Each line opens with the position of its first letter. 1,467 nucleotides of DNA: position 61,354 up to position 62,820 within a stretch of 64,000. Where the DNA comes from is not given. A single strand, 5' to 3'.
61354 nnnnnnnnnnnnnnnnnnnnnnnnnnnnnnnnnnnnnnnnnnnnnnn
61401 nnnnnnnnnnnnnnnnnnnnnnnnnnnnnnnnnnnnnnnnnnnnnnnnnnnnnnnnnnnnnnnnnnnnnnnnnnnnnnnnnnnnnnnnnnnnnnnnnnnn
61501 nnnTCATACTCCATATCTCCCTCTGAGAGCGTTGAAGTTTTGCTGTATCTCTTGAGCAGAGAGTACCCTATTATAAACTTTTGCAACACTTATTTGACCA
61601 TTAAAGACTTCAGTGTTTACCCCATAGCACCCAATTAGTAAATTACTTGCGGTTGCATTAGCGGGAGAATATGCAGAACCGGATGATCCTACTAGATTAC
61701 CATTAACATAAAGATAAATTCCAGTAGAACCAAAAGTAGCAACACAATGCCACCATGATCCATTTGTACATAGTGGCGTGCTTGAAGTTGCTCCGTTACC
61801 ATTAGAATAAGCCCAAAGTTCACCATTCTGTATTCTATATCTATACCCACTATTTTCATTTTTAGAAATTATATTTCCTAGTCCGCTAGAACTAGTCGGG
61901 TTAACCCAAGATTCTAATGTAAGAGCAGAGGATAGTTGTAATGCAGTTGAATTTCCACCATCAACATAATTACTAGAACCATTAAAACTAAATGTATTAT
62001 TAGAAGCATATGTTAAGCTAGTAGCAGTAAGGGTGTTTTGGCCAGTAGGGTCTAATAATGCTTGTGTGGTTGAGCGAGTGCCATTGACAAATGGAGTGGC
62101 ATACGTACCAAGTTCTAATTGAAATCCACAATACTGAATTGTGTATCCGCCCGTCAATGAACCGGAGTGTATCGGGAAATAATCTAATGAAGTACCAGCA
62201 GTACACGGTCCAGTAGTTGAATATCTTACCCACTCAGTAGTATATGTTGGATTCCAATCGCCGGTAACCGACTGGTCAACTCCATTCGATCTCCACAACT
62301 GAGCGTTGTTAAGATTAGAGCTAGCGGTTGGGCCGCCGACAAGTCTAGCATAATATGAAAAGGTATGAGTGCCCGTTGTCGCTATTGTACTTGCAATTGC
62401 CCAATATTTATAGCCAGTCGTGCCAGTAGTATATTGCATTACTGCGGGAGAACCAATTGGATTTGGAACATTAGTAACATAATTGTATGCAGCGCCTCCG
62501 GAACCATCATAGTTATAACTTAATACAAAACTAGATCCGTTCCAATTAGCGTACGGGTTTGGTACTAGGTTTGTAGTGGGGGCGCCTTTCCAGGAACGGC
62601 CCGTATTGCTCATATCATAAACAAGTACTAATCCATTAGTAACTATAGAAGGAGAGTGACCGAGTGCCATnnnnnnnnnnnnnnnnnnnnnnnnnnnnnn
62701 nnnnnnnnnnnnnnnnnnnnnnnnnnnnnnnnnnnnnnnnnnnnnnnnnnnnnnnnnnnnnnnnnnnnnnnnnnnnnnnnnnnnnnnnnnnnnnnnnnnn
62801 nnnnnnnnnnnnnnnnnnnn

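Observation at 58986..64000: Tandem cassette of at least five paralogous LamG/ConA-like genes with shared N- and C-terminal boxes (candidate diversified receptor-binding / adhesin array)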

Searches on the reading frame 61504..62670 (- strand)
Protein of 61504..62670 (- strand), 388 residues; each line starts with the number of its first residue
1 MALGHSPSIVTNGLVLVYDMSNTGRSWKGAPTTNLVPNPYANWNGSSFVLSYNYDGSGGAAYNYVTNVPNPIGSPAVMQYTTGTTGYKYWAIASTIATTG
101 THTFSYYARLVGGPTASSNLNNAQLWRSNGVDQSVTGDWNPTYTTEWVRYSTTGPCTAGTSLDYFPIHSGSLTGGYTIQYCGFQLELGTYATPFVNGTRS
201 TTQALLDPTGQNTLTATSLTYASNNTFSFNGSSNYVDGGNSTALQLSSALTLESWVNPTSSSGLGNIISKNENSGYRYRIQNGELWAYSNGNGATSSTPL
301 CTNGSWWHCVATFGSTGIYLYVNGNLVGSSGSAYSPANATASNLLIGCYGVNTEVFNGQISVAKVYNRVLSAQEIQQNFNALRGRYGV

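Call 5: search_protein_families(library=pfam, proteins=[window:61504-62670:-], max_evalue=0.01)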
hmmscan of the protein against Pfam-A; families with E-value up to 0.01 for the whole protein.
window:61504-62670:- (388 aa): 1 family
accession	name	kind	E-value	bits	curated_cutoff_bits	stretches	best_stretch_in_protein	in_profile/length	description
PF13385.13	Laminin_G_3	-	5.1e-25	88.8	27.6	1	230-376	1-151/151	Concanavalin A-like lectin/glucanases superfamily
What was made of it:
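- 61504..62670 (-): LamG paralog, 388 aa. Layout: N-box (residues 1-31), CBM4/22-like beta-sandwich (about 33-200), LamG core (about 235-360), and C-box with a helix (361-388). Pfam E 5e-25 (call 5).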

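Call 6: search_protein_families(library=phrogs, proteins=[window:61504-62670:-], max_evalue=0.01)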
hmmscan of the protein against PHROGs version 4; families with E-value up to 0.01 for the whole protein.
window:61504-62670:- (388 aa): 4 families
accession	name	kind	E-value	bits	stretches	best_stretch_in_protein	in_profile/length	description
phrog_8510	-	head and packaging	6.1e-19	68.3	1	8-388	920-1348/1348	virion structural protein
phrog_24074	-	unknown function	2.3e-15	56.9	2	342-387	845-891/892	-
phrog_17347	-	unknown function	2.4e-09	38.3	1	223-381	45-207/312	-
phrog_22373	-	unknown function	6.8e-05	22.5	1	227-379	33-193/688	-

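Call 7: search_dna_similar(query=window:61504-62670:-, collection=phages, mode=protein, max_rows=30)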
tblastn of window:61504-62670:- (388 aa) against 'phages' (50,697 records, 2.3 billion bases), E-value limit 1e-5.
Records with a match: 21; places in all: 25; records where one place covers at least 80% of the query: 0.
Best place of each record, by identity: <60% 21.
By first word of the organism name: Synechococcus 11; Bacillus 5; Cyanophage 3; uncultured 2.
By host as written in the record: - 5; Synechococcus 3; Synechococcus sp. WH 8102 2; Synechococcus sp. WH8102 2; Bacillus cereus 2; Synechococcus sp. SynWH7803 2; Bacillus anthracis Sterne 2; Synechococcus sp. WH7803 2; and 1 more.
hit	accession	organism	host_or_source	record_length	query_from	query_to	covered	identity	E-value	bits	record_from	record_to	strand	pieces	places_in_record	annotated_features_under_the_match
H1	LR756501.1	uncultured phage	metagenomic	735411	183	388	53%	31.7%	2e-6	56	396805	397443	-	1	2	record has no annotation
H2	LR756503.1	uncultured phage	metagenomic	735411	183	388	53%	31.7%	2e-6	56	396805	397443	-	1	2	record has no annotation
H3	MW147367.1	Synechococcus phage S-H9-2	Synechococcus sp. WH 8102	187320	255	386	34%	31.9%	4e-6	55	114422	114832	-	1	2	hypothetical protein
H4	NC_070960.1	Synechococcus phage S-H9-2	Synechococcus sp. WH 8102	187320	255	386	34%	31.9%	4e-6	55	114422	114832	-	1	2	hypothetical protein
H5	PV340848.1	Synechococcus phage Sf-CH11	Synechococcus sp. WH8102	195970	284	388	27%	34.3%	8e-7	57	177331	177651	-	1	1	baseplate wedge subunit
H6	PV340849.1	Synechococcus phage Sf-CH1a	Synechococcus sp. WH8102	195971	284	388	27%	34.3%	8e-7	57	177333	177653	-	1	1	baseplate wedge subunit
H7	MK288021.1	Bacillus phage pW2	Bacillus cereus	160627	288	380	24%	38.5%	2e-6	56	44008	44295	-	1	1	hypothetical protein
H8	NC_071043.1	Bacillus phage pW2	Bacillus cereus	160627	288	380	24%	38.5%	2e-6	56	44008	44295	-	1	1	hypothetical protein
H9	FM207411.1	Synechococcus phage S-RSM4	-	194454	275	386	29%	32.0%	3e-7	59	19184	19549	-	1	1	structral protein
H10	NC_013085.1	Synechococcus phage S-RSM4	-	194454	275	386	29%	32.0%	3e-7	59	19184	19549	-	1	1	virion structural protein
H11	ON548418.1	Bacillus phage vB_BanS-Thrax2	Bacillus anthracis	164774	288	380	24%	37.5%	3e-6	56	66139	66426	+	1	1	LamG domain-containing protein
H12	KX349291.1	Cyanophage S-RIM44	Synechococcus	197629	297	388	24%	35.5%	4e-7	58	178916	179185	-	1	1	hypothetical protein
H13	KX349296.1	Cyanophage S-RIM44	Synechococcus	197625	297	388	24%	35.5%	4e-7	58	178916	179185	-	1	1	hypothetical protein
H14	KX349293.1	Cyanophage S-RIM44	Synechococcus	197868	297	388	24%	35.5%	4e-7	58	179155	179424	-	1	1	hypothetical protein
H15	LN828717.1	Synechococcus phage S-PM2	-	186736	305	388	22%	38.8%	2e-6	56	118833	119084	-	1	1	hypothetical protein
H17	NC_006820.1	Synechococcus phage S-PM2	Synechococcus sp. SynWH7803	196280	305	388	22%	38.8%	2e-6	56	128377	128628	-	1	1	virion structural protein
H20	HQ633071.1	Synechococcus phage S-SKS1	Synechococcus sp. WH7803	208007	306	388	21%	36.0%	5e-7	58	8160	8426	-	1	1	hypothetical protein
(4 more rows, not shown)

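Call 14: find_homologous_proteins(query=window:61504-62670:-, max_evalue=0.001)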
Query window:61504-62670:- (388 aa): 2187 proteins with E <= 0.001 among 8000 candidates; the best 120 are listed.
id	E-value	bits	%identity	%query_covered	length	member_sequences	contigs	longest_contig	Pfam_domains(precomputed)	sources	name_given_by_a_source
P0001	2.8e-220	749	87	100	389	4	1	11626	PF13385.14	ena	-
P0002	5.1e-206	702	90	91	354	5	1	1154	PF13385.14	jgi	jgi:hypothetical protein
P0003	1.1e-165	570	69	100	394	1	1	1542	PF13385.14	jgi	jgi:hypothetical protein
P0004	1.5e-165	569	70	100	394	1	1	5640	PF13385.14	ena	-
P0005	2.1e-165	569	69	100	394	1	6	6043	PF13385.14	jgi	jgi:hypothetical protein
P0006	2.4e-160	552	68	100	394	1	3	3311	PF13385.14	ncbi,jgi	jgi:hypothetical protein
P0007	1.9e-159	549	67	100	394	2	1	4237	PF13385.14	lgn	-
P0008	2.6e-156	539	67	100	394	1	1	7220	PF13385.14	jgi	jgi:hypothetical protein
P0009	4.1e-154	532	65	100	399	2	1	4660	PF13385.14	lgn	-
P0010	9.2e-153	527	68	95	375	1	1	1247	PF13385.14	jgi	jgi:hypothetical protein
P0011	9.5e-152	524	64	100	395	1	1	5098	PF13385.14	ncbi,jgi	jgi:hypothetical protein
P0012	2.6e-150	519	64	100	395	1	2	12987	PF13385.14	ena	-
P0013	2.7e-149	516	63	100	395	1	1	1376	PF13385.14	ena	-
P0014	3.4e-148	512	63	100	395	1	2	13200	PF13385.14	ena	-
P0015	1.9e-147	510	62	100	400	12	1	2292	PF13385.14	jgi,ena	jgi:hypothetical protein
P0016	3.0e-147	509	62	100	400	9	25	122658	PF13385.14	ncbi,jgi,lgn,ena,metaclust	jgi:hypothetical protein|metaclust:\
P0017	3.5e-143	496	61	100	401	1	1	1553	PF13385.14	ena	-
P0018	4.5e-143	495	63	96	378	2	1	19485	PF13385.14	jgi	jgi:hypothetical protein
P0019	4.9e-139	482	61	100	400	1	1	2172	PF13385.14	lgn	-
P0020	8.4e-137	475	59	100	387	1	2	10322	PF13385.14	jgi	jgi:hypothetical protein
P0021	2.7e-133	463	59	100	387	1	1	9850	PF13385.14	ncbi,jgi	jgi:hypothetical protein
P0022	3.7e-133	463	59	100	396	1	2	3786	PF13385.14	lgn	-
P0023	5.5e-133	462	61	95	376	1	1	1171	PF13385.14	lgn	-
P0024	1.1e-131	458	59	100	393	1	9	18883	PF13385.14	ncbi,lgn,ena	-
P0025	1.9e-129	450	57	100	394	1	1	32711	PF13385.14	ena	-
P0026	6.5e-129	449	58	100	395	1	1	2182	PF13385.14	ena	-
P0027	1.7e-127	444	57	100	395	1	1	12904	PF13385.14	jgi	jgi:hypothetical protein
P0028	1.5e-125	438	57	100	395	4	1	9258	PF13385.14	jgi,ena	jgi:hypothetical protein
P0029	1.4e-124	434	57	99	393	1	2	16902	PF13385.14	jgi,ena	jgi:hypothetical protein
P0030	7.3e-124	432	59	95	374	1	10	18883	PF13385.14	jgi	jgi:hypothetical protein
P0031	2.2e-122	427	56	100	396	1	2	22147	PF13385.14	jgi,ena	jgi:hypothetical protein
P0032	4.3e-121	423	54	100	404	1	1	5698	PF13385.14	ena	-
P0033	5.6e-120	419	56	100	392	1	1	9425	PF13385.14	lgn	-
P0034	4.4e-118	413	54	100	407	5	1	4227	PF13385.14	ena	-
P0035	4.3e-114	400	54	100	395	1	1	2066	PF13385.14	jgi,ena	jgi:hypothetical protein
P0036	1.5e-111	391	50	100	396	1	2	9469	PF13385.14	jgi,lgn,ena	jgi:hypothetical protein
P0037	3.4e-111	390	53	100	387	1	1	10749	PF13385.14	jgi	-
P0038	4.5e-111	390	62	80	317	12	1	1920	PF13385.14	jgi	jgi:hypothetical protein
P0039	1.3e-109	385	53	100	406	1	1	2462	PF13385.14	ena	-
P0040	1.6e-109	385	60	80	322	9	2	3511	PF13385.14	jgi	jgi:hypothetical protein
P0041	8.2e-109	382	51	100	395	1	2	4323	PF13385.14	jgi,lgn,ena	jgi:hypothetical protein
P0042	8.2e-109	382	52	100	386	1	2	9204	PF13385.14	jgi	jgi:hypothetical protein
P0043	4.8e-107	377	50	100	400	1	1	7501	PF13385.14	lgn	-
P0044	1.8e-106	375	53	100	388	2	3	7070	PF13385.14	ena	-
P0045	2.4e-106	374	51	100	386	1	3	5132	PF13385.14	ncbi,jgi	jgi:hypothetical protein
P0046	2.5e-106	374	51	100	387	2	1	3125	PF13385.14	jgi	-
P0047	5.7e-105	370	52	100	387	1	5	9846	PF13385.14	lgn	-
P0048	6.0e-105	370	50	100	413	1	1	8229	PF13385.14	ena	-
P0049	7.2e-104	366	51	100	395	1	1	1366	PF13385.14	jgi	jgi:hypothetical protein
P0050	8.8e-103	363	50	98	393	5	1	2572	PF13385.14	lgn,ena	-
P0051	1.4e-102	362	50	100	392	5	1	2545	PF13385.14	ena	-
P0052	1.5e-102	362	51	100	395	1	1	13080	PF13385.14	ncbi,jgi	jgi:hypothetical protein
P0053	3.4e-102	361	51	100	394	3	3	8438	PF13385.14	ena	-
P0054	3.5e-102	361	49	100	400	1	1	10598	PF13385.14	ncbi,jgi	jgi:hypothetical protein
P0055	5.0e-102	360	50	100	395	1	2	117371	PF13385.14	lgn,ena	-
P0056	1.2e-101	359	50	100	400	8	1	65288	PF13385.14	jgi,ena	-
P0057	1.6e-101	358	52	100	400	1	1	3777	PF13385.14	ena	-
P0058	1.7e-101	358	51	100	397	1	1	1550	PF13385.14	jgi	jgi:hypothetical protein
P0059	2.1e-101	358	50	100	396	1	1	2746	PF13385.14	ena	-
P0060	2.2e-101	358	48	100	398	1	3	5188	PF13385.14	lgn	-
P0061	2.2e-101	358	52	95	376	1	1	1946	PF13385.14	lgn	-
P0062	3.0e-101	358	50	100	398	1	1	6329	PF13385.14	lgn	-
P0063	3.2e-101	357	50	100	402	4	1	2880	PF13385.14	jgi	jgi:hypothetical protein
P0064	3.3e-101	357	51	100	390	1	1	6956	PF13385.14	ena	-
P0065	1.8e-100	355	50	100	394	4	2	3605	PF13385.14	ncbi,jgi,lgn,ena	jgi:hypothetical protein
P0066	2.3e-100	355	50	100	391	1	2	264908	PF13385.14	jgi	jgi:Concanavalin A-like lectin/glucanases superfamily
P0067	2.4e-100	355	50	100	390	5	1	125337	PF13385.14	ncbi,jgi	jgi:hypothetical protein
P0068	3.2e-100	354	49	100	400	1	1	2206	PF13385.14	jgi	jgi:hypothetical protein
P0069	3.8e-100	354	55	87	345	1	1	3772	PF13385.14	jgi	jgi:hypothetical protein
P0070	4.3e-100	354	50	100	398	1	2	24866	PF13385.14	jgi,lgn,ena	jgi:hypothetical protein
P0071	1.1e-99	352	49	100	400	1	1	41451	PF13385.14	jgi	jgi:hypothetical protein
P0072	1.1e-99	352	51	100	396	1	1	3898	PF13385.14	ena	-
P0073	3.4e-99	351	50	100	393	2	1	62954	PF13385.14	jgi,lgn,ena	jgi:hypothetical protein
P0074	2.0e-98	348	48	100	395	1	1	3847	PF13385.14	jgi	jgi:hypothetical protein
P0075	4.4e-98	347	47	100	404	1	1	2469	PF13385.14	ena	-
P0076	7.8e-98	346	48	100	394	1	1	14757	PF13385.14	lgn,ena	-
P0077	1.2e-97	346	51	100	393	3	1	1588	PF13385.14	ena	-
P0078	2.5e-97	345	49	100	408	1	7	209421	PF13385.14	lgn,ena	-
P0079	2.8e-97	344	48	99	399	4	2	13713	PF13385.14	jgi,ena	jgi:hypothetical protein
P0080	3.5e-97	344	48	100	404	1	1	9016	PF13385.14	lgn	-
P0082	6.9e-97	343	51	100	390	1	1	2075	PF13385.14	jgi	jgi:Concanavalin A-like lectin/glucanases superfamily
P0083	1.1e-96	343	49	100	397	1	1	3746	PF13385.14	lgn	-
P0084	1.3e-96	342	49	99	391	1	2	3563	PF13385.14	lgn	-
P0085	2.2e-96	342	47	100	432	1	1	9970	PF13385.14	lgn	-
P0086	3.0e-96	341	47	100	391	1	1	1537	PF13385.14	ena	-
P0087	3.4e-96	341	48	100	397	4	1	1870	PF13385.14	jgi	jgi:hypothetical protein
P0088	4.3e-96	341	50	96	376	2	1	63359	PF13385.14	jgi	jgi:hypothetical protein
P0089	2.4e-95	338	48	99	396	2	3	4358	PF07953.21,PF13385.14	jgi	jgi:hypothetical protein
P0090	3.3e-95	338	48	100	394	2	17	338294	PF13385.14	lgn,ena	-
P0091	4.1e-95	337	48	99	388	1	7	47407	PF13385.14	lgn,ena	-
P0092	6.7e-95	337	46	100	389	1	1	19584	PF13385.14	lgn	-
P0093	3.7e-94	334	49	98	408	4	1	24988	PF13385.14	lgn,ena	-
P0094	5.1e-93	330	47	100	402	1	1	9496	PF13385.14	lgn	-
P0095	1.3e-92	329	46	100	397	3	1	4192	PF13385.14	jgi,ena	jgi:hypothetical protein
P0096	3.6e-92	328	48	100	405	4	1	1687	PF13385.14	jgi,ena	jgi:hypothetical protein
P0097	1.2e-90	323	45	100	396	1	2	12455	PF13385.14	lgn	-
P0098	2.2e-90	322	47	100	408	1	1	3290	PF13385.14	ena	-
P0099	2.6e-90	322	48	100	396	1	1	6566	PF13385.14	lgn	-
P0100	3.2e-90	321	47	100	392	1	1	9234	PF13385.14,PF02973.23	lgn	-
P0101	2.1e-89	319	46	100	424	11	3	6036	PF13385.14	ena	-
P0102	5.2e-89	317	48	95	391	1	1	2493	PF13385.14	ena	-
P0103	7.9e-89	317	49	100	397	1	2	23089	PF13385.14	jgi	-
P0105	3.7e-88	314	46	100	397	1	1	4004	PF13385.14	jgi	jgi:hypothetical protein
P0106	3.8e-86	308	48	95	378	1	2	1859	PF13385.14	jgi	jgi:TM2 domain-containing membrane protein YozV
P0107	5.1e-86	307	47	100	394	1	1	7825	PF13385.14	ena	-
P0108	5.7e-86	307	45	92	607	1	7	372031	PF13385.14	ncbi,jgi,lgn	jgi:hypothetical protein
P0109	1.0e-85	306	46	100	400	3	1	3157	PF13385.14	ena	-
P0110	1.2e-85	306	48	90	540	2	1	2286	PF13385.14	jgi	jgi:hypothetical protein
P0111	1.7e-85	306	47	92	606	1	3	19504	PF13385.14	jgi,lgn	-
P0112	1.0e-84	303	48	100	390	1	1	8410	PF13385.14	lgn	-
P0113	4.3e-84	301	46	95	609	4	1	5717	PF13385.14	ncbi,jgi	jgi:hypothetical protein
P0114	4.3e-84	301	47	88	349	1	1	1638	PF13385.14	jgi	jgi:hypothetical protein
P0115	4.8e-84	301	48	100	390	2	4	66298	PF13385.14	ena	-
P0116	4.0e-83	298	46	92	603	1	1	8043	PF13385.14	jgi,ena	jgi:hypothetical protein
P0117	7.8e-83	297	44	92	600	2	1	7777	PF13385.14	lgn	-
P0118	1.4e-82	296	44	92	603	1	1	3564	PF13385.14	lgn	-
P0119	1.8e-82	296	43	99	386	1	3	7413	PF13385.14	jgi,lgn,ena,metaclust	metaclust:\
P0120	2.3e-82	295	47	100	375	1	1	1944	PF13385.14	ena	-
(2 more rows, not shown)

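Call 15: find_encoding_contigs(protein=P0016, flank=10000, max_places=2)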
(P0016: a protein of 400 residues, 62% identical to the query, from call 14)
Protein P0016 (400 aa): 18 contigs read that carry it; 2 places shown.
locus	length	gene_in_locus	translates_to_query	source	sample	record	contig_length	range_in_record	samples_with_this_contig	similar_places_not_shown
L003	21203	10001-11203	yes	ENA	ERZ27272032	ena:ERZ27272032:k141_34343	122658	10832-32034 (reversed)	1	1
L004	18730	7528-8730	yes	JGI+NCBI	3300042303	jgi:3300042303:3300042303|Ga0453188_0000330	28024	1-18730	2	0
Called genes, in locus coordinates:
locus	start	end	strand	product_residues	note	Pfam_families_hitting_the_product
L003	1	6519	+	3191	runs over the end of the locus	-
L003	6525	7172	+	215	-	-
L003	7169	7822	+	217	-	PF13385:Laminin_G_3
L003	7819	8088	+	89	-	-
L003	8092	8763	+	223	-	PF13385:Laminin_G_3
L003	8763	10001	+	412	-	-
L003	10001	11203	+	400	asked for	PF13385:Laminin_G_3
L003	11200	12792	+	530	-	PF21722:Gly_rich_2 (faint), PF07953:Toxin_R_bind_N (weak), PF13385:Laminin_G_3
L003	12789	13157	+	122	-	-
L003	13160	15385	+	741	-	PF21722:Gly_rich_2, PF13385:Laminin_G_3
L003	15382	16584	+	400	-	PF13385:Laminin_G_3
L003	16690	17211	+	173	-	-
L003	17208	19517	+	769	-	PF03477:ATP-cone (weak), PF00317:Ribonuc_red_lgN, PF02867:Ribonuc_red_lgC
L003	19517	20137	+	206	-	PF00596:Aldolase_II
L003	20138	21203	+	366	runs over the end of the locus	PF00268:Ribonuc_red_sm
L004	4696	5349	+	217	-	PF13385:Laminin_G_3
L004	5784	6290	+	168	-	PF13385:Laminin_G_3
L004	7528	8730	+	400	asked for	PF13385:Laminin_G_3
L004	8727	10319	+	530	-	PF21722:Gly_rich_2 (faint), PF07953:Toxin_R_bind_N (weak), PF13385:Laminin_G_3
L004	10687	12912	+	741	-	PF21722:Gly_rich_2, PF13385:Laminin_G_3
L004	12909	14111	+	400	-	PF13385:Laminin_G_3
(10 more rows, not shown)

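Call 16: find_encoding_contigs(protein=P0066, flank=10000, max_places=2)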
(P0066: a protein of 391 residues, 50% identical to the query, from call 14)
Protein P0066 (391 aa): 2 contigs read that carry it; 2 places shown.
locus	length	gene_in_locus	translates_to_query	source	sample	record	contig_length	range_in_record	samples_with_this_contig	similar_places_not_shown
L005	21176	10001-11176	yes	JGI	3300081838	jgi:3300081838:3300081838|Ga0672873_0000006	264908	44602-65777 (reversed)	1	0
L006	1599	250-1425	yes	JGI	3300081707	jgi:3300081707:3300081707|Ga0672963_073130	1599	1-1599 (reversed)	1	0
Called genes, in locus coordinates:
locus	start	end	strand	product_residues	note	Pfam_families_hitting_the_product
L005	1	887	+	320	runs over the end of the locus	-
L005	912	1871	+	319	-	-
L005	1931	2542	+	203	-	-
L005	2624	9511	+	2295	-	-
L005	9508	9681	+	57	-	-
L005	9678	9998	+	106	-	PF25590:DUF7936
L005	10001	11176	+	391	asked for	PF13385:Laminin_G_3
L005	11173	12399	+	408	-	PF13385:Laminin_G_3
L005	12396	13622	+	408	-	-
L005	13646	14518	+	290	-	PF26209:Phage_phiTE_241_C (weak)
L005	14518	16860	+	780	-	PF13385:Laminin_G_3, PF00622:SPRY, PF24299:DUF7483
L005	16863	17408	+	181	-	-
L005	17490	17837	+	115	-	-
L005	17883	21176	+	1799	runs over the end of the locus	-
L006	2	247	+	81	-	?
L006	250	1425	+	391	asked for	PF13385:Laminin_G_3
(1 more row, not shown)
